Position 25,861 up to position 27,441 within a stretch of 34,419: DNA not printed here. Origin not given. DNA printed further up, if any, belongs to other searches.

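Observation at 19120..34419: Gram-positive PUL-like locus with unusual gene order and no ATPase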

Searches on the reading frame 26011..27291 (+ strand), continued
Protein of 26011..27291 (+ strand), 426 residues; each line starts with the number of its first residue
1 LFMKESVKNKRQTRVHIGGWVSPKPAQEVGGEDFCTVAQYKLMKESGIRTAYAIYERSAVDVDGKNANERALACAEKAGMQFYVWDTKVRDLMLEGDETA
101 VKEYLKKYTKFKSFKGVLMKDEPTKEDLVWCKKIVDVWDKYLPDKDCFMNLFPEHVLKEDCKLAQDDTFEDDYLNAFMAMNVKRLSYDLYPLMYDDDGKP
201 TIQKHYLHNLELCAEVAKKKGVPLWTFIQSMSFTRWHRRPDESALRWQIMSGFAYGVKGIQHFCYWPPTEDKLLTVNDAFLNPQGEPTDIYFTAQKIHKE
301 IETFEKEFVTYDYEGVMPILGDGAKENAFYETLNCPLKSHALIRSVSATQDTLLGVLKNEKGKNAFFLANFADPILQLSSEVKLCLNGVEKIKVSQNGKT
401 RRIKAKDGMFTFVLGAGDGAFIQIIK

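Call 39: search_protein_families(library=pfam, proteins=[P0029, P0031, P0038, P0045, P0057, P0076, P0140, P0143, P0149, P0173], max_evalue=0.01)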
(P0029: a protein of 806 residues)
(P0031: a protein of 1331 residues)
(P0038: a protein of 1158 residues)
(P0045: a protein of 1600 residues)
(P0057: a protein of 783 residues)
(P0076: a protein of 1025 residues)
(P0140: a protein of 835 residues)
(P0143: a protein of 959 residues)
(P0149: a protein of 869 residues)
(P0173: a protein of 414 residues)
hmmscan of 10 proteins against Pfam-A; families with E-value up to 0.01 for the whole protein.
P0029 (806 aa): 1 family
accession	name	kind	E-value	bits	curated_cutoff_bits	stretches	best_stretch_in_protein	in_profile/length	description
PF02449.21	Glyco_hydro_42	-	0.0013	18.6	21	1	578-691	256-374/376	Beta-galactosidase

P0031 (1331 aa): 3 families
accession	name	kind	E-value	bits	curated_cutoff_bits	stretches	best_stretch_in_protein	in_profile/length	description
PF18998.6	Flg_new_2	-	1.1e-55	185.9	23.6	5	355-423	2-72/73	Divergent InlB B-repeat domain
PF09479.16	Flg_new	-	4e-38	129.8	27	6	131-193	1-65/65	Listeria-Bacteroides repeat domain (List_Bact_rpt)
PF03351.22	DOMON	-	0.0046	17.6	32.7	0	379-426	21-69/124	DOMON domain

P0038 (1158 aa): 3 families
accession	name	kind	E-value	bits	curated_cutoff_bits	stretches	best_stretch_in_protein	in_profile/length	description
PF18998.6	Flg_new_2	-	4.1e-19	68.8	23.6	2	295-360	5-71/73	Divergent InlB B-repeat domain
PF09479.16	Flg_new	-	8.2e-07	29.5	27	1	301-357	9-65/65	Listeria-Bacteroides repeat domain (List_Bact_rpt)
PF02368.24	Big_2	-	4.5e-05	23.8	22.8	1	236-276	34-75/79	Bacterial Ig-like domain (group 2)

P0045 (1600 aa): 1 family
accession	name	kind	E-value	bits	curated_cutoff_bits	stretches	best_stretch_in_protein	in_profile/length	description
PF00395.25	SLH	-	1.7e-36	124.3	20.8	3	1427-1467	2-43/44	S-layer homology domain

P0057 (783 aa): 2 families
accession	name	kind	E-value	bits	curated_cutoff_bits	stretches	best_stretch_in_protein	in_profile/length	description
PF09479.16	Flg_new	-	1.9e-29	102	27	3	68-128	1-64/65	Listeria-Bacteroides repeat domain (List_Bact_rpt)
PF18998.6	Flg_new_2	-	3.6e-29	101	23.6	3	292-351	11-69/73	Divergent InlB B-repeat domain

P0076 (1025 aa): 3 families
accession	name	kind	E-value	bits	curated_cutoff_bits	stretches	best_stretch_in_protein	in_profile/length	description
PF18998.6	Flg_new_2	-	1.1e-59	198.7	23.6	5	213-277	2-72/73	Divergent InlB B-repeat domain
PF09479.16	Flg_new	-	3.9e-16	59.3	27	3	514-564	13-65/65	Listeria-Bacteroides repeat domain (List_Bact_rpt)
PF21817.3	CapR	-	0.0066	17.1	24.2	0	309-331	10-32/67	CapR homology domain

P0140 (835 aa): 2 families
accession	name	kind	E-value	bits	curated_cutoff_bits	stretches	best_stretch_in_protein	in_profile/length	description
PF09603.15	Fib_succ_major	-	1.6e-22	81.1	33.9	1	238-430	3-187/187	Fibrobacter succinogenes major domain (Fib_succ_major)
PF02449.21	Glyco_hydro_42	-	2.7e-06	27.4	21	1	594-724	245-375/376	Beta-galactosidase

P0143 (959 aa): 1 family
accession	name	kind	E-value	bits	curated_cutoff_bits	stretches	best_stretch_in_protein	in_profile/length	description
PF03442.20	CBM_X2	-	3.5e-42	142.8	28.9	4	44-124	1-82/83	Carbohydrate binding domain X2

P0149 (869 aa): 3 families
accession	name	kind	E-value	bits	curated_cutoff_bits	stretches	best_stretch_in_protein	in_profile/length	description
PF02449.21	Glyco_hydro_42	-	4.8e-05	23.3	21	1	627-755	245-375/376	Beta-galactosidase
PF14306.12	PUA_2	-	0.00067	19.7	27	0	44-94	95-145/159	PUA-like domain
PF13550.12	Phage-tail_3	-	0.0067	16.8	23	0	183-264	26-103/164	Putative phage tail protein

P0173 (414 aa): 1 family
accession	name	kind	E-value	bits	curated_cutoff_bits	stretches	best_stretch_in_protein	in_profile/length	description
PF02449.21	Glyco_hydro_42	-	1.6e-06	28.2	21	1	178-296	255-375/376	Beta-galactosidase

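Call 41: find_related_loci(query=A1, collection=genome_contigs, flank=10000)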
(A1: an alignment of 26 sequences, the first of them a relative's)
Query A1 (424 aa) in genome_contigs; peptide patterns used: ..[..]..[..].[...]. (x = any residue, [..] = any of these).
252 stretches matched a pattern; 231 encode a relative of the query (tblastn E <= 1e-3); the best 80 are kept; 78 distinct loci.
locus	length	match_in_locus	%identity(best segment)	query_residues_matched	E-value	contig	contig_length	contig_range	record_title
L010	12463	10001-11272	74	1-424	0e+0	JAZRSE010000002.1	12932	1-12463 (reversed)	MAG: Candidatus Scatosoma sp. isolate T1900045348_YK20190038.MAGScoT_cleanbin_000052 SGB_6729_k141_119585, whole genome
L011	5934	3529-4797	70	1-424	0e+0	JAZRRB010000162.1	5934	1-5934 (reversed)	MAG: Candidatus Scatosoma sp. isolate T1900045356_YK20190046.MAGScoT_cleanbin_000055 SGB_6796_k141_883678, whole genome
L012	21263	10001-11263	72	1-422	0e+0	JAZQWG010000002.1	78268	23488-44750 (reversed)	MAG: Candidatus Scatosoma sp. isolate T1900045166_TC20190160.MAGScoT_cleanbin_000020 SGB_5145_k141_891375, whole genome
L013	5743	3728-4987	55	6-424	3e-165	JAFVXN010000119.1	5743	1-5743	MAG: Clostridia bacterium isolate RGIG5485 Sheep_Colon.Co__c1932753, whole genome shotgun sequence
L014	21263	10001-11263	55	5-424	8e-162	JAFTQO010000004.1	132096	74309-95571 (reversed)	MAG: Clostridia bacterium isolate RGIG4059 Roe_deer_Cecum.Co__c647212, whole genome shotgun sequence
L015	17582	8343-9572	38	12-420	9e-102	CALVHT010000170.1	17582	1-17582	MAG: uncultured Clostridia bacterium isolate BRZ_KL__bin53 genome assembly, contig: BRZ_KL__NODE_3171_length_17582_cov_4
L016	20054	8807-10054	32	12-420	3e-64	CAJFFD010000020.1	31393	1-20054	uncultured Clostridia bacterium isolate Chicken_10_mag_11 genome assembly, contig: MAGpy_11413_10_idba_bin_11_fascaffold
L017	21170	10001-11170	34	13-424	1e-67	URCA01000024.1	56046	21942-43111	uncultured Ruminococcaceae bacterium isolate UMGS856 genome assembly, contig: NODE_175_length_56046_cov_8.000643, whole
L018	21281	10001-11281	29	2-420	2e-60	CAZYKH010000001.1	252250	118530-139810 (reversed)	MAG TPA_asm: uncultured Acholeplasma sp. isolate ERP125879_co1_114 genome assembly, contig: NODE_1_length_252250_cov_31.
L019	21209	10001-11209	29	13-420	8e-57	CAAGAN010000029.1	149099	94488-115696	MAG TPA_asm: Bacilli bacterium, isolate HGM10937, WGS project CAAGAN010000000 data, contig: SRS476019_56_k119_134267, wh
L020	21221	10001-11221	29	9-420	1e-56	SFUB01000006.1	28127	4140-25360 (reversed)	MAG: bacterium isolate W1P33.029 Contig495, whole genome shotgun sequence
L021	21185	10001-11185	30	12-424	6e-56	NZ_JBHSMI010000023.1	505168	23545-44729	Cohnella soli strain KACC 13346 velvet_auto_127_23, whole genome shotgun sequence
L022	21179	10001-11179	27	8-424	1e-46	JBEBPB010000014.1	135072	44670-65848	MAG: Paenibacillus nanensis isolate T1.bin.156 NODE_350_length_135072_cov_22.095307, whole genome shotgun sequence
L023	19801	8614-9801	28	3-420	2e-45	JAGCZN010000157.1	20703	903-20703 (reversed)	MAG: Clostridia bacterium isolate RGIG10265 Yak_Rumen.Co__c6187822, whole genome shotgun sequence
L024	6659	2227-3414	28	3-420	3e-45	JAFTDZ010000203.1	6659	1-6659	MAG: Clostridia bacterium isolate RGIG3732 Goat_Rumen.Co__c1708177, whole genome shotgun sequence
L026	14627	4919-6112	27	15-422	3e-43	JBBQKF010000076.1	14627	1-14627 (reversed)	MAG: Saccharofermentanales bacterium isolate Co_metawrap_631 Cmw_631_k141_19867038_length_14627_cov_12.9967, whole genom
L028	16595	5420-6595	32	13-424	8e-66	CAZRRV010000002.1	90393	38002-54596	MAG TPA_asm: uncultured Eubacteriales bacterium isolate SRP314395_co1_28 genome assembly, contig: NODE_101_length_90393_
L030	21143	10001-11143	27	15-421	5e-40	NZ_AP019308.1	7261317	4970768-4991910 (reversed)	Paenibacillus baekrokdamisoli strain KCTC 33723 chromosome, complete genome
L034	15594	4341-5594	32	12-420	2e-68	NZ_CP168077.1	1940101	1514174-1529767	Candidatus Izemoplasma sp. B36 chromosome, complete genome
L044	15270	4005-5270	29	24-420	7e-45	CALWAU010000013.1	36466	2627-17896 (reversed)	MAG: uncultured Clostridia bacterium isolate E10__bin181 genome assembly, contig: E10__k127_5815130, whole genome shotgu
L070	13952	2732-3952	29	35-420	8e-41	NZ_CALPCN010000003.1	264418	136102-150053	Pumilibacter muris strain CLA-AA-M08 NODE_3_length_264418_cov_367.729160, whole genome shotgun sequence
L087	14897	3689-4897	26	37-420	7e-37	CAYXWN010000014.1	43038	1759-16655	MAG TPA_asm: uncultured Clostridia bacterium isolate SRP313737_co1_199 genome assembly, contig: NODE_1447_length_43038_c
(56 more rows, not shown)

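Call 51: search_protein_families(library=pfam, proteins=[L087:7478-10294:+, L044:7807-10434:+, L020:12239-14707:+, L016:12451-14892:+, L034:8015-10501:+, L018:13621-16047:+, L028:8934-10292:+, L021:13636-14583:+, L017:13442-14680:+, L026:1271-3154:+], max_evalue=0.1)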
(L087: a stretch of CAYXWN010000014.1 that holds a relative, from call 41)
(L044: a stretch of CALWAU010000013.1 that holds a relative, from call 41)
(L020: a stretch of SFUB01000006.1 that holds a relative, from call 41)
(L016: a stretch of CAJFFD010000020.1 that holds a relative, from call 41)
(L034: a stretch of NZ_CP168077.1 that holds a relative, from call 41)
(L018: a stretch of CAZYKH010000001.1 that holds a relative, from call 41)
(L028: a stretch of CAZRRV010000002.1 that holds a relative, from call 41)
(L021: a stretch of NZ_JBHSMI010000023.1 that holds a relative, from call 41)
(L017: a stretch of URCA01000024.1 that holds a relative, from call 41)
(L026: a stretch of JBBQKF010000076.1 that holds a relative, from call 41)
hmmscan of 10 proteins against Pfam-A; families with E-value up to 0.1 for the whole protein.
L087:7478-10294:+ (938 aa): 1 family
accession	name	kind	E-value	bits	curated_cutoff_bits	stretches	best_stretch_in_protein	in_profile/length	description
PF10648.15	Gmad2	-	0.034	14.9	25.7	0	325-363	2-37/86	Immunoglobulin-like domain of bacterial spore germination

L044:7807-10434:+ (875 aa): 1 family
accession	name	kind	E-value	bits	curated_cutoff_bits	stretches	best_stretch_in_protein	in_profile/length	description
PF16383.10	DUF4992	-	0.0085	16.3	29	1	755-804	66-126/183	Domain of unknown function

L020:12239-14707:+ (822 aa): 4 families
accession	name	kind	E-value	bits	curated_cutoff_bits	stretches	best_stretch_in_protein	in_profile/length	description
PF17963.7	Big_9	-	7.5e-10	40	23.6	1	644-733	1-88/89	Bacterial Ig domain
PF17803.7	Cadherin_4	-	1.9e-08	35.1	25.1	1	643-702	10-71/71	Bacterial cadherin-like domain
PF17892.7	Cadherin_5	-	2.3e-05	24.6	26.5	1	644-735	2-97/98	Cadherin-like domain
PF05345.18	He_PIG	-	0.0091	16.9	24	1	651-735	8-95/96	Putative Ig domain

L016:12451-14892:+ (813 aa): 2 families
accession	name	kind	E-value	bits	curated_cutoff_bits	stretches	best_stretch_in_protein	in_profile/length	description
PF07523.18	Big_3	-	2.6e-08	34.4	21.2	1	721-781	11-68/68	Bacterial Ig-like domain (group 3)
PF10670.15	DUF4198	-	0.073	13.6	34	0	716-770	30-82/209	Domain of unknown function (DUF4198)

L034:8015-10501:+ (828 aa): 11 families
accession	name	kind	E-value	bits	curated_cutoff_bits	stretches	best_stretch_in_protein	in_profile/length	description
PF16403.11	Bact_surface_Ig-like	-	8.1e-06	26.2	27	1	734-784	23-70/71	Bacterial surface protein, Ig-like domain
PF22352.2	K319L-like_PKD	-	0.00022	21.6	27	1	759-785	58-84/84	K319L-like, PKD domain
PF18981.6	InlK_D3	-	0.00054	20.4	25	1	707-785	1-75/75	Internalin K domain (D3/D4)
PF18911.6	PKD_4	-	0.0043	17.5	27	1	758-785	57-85/85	PKD domain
PF05345.18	He_PIG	-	0.011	16.7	24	0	758-786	68-96/96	Putative Ig domain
PF00801.26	PKD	-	0.011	16.2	23.5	0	759-779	55-75/80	PKD domain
PF15418.12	DUF4625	-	0.036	14.8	27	1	758-785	103-130/131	Domain of unknown function (DUF4625)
PF07495.19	Y_Y_Y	-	0.041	14.2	26.6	0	759-785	36-62/65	Y_Y_Y domain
PF13786.12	DUF4179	-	0.052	14.4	30.1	0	9-54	1-47/94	Domain of unknown function (DUF4179)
PF24223.1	MrpH_C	-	0.058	13.9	27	0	721-815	17-111/114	Fimbrial adhesin MrpH C-terminal domain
PF02494.22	HYR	-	0.098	13.4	21.7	0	706-785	5-81/81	HYR domain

L018:13621-16047:+ (808 aa): 3 families
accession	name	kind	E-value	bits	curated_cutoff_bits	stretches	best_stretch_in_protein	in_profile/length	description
PF16403.11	Bact_surface_Ig-like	-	0.013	15.9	27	1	722-757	30-65/71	Bacterial surface protein, Ig-like domain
PF18981.6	InlK_D3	-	0.052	14.1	25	0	734-758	45-69/75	Internalin K domain (D3/D4)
PF18911.6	PKD_4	-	0.093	13.2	27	0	739-759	60-81/85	PKD domain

L028:8934-10292:+ (452 aa): 2 families
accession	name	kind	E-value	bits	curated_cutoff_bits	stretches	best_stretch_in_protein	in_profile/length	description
PF03932.20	CutC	-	0.05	13.5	23.3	1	267-335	42-105/202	CutC family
PF21403.4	OTU1_UBXL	-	0.079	14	22.7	0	303-326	9-32/49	OTU1, UBXL domain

L021:13636-14583:+ (315 aa): 0 families

L017:13442-14680:+ (412 aa): 1 family
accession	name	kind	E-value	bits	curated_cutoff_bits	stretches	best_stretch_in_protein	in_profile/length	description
PF04239.17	DUF421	-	0.09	12.7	23.6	0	273-321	55-96/129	YetF C-terminal domain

L026:1271-3154:+ (627 aa): 2 families
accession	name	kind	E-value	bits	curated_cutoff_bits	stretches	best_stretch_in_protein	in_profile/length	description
PF00041.27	fn3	-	0.0025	18.4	25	1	494-565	7-73/84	Fibronectin type III domain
PF20063.5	DUF6462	-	0.0053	17.4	27.1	1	234-256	18-40/51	Family of unknown function (DUF6462)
